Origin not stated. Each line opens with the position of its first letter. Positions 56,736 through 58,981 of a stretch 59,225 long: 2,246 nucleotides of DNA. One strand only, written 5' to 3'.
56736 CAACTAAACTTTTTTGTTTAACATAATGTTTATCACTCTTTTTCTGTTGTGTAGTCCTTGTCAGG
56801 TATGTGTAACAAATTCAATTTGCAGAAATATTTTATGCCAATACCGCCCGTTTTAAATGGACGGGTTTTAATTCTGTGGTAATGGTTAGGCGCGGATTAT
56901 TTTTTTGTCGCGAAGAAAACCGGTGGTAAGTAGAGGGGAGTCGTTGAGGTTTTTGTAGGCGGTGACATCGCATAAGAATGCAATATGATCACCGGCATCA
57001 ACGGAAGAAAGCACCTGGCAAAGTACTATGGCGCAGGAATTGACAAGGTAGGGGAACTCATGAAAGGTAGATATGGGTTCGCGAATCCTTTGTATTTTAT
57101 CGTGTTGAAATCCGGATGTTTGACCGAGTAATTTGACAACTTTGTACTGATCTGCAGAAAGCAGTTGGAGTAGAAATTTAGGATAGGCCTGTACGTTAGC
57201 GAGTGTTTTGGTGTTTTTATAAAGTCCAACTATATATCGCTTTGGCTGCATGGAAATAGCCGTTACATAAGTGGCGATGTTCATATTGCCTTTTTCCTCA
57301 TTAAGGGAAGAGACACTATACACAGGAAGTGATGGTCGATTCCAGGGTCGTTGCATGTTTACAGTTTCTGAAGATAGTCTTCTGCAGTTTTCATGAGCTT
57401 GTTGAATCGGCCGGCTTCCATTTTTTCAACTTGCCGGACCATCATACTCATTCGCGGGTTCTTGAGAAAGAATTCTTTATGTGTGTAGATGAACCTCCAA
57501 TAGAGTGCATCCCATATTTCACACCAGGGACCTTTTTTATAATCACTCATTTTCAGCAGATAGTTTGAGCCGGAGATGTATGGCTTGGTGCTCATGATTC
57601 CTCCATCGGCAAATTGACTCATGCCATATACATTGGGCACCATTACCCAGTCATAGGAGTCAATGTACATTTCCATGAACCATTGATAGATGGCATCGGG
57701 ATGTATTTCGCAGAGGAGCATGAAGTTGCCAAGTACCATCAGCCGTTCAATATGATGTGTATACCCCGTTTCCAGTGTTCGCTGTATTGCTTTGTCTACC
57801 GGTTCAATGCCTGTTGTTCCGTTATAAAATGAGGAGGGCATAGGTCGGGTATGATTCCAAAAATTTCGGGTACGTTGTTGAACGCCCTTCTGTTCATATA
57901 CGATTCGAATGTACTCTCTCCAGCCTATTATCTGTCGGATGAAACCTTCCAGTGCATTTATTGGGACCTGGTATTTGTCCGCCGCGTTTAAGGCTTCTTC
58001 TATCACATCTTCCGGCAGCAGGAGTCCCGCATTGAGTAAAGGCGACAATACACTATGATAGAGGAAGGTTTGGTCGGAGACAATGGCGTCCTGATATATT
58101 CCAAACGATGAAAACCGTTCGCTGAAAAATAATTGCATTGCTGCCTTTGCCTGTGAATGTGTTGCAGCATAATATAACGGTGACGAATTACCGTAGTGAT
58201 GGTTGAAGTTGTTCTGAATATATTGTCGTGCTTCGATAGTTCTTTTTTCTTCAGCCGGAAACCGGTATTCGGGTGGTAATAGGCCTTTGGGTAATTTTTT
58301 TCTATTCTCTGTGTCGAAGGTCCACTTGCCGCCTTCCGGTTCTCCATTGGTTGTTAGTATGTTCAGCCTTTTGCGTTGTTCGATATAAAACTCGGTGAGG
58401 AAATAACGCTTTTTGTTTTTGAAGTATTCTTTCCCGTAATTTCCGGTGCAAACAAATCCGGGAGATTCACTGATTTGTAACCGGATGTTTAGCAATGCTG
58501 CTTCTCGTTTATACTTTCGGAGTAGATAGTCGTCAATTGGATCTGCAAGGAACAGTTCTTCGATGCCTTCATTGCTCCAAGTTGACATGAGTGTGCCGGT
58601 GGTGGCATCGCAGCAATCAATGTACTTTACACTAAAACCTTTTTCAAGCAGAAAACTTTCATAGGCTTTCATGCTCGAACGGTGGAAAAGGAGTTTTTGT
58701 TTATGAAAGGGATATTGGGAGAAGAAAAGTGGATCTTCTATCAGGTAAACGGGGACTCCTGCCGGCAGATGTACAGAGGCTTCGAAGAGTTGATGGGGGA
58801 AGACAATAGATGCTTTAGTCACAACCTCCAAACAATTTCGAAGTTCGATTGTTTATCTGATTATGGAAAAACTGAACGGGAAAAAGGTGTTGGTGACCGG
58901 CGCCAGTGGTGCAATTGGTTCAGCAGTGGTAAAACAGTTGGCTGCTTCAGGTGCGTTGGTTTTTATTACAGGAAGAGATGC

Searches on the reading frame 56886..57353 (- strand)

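Call 58: search_protein_families(library=pfam, proteins=[window:56886-57353:-], max_evalue=0.001)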
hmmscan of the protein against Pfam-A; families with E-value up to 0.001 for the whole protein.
window:56886-57353:- (155 aa): 1 family
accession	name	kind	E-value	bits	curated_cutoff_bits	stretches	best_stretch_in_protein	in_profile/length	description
PF01613.24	Flavin_Reduct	-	4.6e-20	72.7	27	1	9-142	6-143/153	Flavin reductase like domain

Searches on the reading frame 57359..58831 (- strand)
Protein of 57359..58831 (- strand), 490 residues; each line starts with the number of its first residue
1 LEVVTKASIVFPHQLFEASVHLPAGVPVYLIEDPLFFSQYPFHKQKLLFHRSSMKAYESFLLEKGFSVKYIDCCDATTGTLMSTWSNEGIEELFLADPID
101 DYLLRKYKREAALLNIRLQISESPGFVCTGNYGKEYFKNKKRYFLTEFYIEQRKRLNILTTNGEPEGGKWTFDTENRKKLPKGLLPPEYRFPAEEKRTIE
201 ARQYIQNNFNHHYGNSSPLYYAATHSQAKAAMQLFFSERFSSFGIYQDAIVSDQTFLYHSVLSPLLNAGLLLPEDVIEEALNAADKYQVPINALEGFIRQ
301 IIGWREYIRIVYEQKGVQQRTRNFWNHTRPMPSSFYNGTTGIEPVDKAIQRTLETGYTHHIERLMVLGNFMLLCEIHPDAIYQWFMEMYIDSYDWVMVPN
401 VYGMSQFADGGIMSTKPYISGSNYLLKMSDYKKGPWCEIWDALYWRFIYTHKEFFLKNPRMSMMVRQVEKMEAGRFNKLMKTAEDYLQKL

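Call 58: search_protein_families(library=pfam, proteins=[window:57359-58828:-], max_evalue=0.001)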
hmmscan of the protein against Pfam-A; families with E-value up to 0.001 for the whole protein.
window:57359-58828:- (489 aa): 2 families
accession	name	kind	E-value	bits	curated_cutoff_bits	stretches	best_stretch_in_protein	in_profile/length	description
PF04244.19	DPRP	-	1.6e-48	165.9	22.1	1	8-217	2-221/224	Deoxyribodipyrimidine photo-lyase-related protein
PF03441.19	FAD_binding_7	-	1e-05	25.5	27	1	301-394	5-106/203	FAD binding domain of DNA photolyase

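Call 69: find_encoding_contigs(protein=window:57359-58831:-, flank=10000, max_places=1)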
Protein window:57359-58831:- (490 aa): no gene with exactly this product is on record in the collection.
